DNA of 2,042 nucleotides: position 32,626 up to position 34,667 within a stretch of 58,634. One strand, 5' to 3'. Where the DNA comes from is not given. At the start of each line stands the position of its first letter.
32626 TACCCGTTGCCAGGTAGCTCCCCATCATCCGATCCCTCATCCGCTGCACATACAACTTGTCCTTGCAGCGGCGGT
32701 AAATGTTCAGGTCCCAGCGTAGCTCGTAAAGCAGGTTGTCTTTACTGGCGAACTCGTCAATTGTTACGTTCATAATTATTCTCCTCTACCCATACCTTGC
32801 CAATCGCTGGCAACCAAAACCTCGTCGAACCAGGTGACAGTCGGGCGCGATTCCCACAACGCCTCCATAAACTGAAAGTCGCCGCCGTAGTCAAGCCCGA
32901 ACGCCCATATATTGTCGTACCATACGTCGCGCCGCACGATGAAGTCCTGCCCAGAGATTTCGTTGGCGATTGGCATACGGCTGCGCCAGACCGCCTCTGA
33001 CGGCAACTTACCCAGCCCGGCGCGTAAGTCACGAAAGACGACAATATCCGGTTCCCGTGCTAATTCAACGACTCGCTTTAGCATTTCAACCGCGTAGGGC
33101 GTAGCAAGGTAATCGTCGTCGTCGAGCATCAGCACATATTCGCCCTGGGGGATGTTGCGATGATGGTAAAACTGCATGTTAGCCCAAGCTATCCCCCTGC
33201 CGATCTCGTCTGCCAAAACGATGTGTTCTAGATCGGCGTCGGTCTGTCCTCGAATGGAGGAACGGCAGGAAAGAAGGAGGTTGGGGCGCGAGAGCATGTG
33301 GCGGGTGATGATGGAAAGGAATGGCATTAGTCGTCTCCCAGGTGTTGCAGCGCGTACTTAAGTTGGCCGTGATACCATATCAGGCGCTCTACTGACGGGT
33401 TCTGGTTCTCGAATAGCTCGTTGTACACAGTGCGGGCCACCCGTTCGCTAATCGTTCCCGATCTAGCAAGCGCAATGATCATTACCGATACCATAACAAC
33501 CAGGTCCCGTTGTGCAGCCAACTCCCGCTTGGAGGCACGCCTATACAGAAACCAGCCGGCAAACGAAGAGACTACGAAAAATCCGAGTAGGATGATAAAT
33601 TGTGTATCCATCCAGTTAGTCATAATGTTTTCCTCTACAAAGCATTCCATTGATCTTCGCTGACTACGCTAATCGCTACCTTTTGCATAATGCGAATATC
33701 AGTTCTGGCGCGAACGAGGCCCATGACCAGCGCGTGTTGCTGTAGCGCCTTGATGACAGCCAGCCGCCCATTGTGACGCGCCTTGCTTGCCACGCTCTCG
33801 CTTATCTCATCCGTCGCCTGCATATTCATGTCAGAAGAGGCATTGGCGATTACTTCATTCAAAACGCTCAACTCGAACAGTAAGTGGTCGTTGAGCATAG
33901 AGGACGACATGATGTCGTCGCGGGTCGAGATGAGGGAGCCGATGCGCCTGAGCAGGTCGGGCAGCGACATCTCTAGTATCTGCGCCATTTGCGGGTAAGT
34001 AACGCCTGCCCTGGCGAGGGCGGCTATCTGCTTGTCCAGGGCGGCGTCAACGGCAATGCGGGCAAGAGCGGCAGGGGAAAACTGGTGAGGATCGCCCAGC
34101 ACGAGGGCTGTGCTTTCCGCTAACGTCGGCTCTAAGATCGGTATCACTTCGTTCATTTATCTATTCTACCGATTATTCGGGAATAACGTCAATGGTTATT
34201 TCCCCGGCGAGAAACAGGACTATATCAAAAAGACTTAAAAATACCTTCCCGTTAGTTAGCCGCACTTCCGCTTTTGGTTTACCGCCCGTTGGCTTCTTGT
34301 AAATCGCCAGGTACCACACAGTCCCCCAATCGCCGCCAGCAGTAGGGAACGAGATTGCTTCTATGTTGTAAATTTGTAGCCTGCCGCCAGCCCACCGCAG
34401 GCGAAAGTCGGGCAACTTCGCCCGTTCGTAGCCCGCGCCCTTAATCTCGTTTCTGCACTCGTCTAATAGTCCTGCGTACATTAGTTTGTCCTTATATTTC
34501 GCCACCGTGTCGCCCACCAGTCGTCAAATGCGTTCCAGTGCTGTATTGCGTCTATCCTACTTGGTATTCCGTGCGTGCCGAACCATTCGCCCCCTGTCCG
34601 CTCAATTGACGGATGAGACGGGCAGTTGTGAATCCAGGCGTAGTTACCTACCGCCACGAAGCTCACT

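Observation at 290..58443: Iterated purine-rich motif RGAR-CGGCAGG-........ scattered about 45-60 times through the genome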

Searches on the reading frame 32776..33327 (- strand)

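Call 29: search_protein_families(library=pfam, proteins=[window:32776-33327:-], max_evalue=0.01)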
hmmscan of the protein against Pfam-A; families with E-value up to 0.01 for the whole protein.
window:32776-33327:- (183 aa): 1 family
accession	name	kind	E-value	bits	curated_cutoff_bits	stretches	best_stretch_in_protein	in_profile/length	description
PF14765.12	PS-DH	-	0.0013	18.8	23.7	1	133-161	19-46/166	Polyketide synthase dehydratase N-terminal domain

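Call 68: search_protein_families(library=padloc, proteins=[window:32776-33327:-], max_evalue=0.001)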
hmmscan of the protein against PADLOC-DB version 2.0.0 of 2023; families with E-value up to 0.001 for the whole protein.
window:32776-33327:- (183 aa): 0 families

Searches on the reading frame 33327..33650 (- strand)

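Call 29: search_protein_families(library=pfam, proteins=[window:33327-33650:-], max_evalue=0.01)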
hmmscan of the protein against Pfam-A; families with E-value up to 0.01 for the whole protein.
window:33327-33650:- (107 aa): 1 family
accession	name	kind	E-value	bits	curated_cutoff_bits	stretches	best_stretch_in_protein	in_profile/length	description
PF09925.14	DUF2157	-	0.0054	16.9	32.4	1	15-60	64-107/146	Predicted membrane protein (DUF2157)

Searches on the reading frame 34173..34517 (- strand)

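Call 29: search_protein_families(library=pfam, proteins=[window:34173-34517:-], max_evalue=0.01)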
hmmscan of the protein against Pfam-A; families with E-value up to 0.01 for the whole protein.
window:34173-34517:- (114 aa): 1 family
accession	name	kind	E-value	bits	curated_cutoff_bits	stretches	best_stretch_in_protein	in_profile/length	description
PF23140.1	Gp80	-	8.4e-10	39.5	27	1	22-109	41-127/128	Podophage GP4 fiber I protein gp80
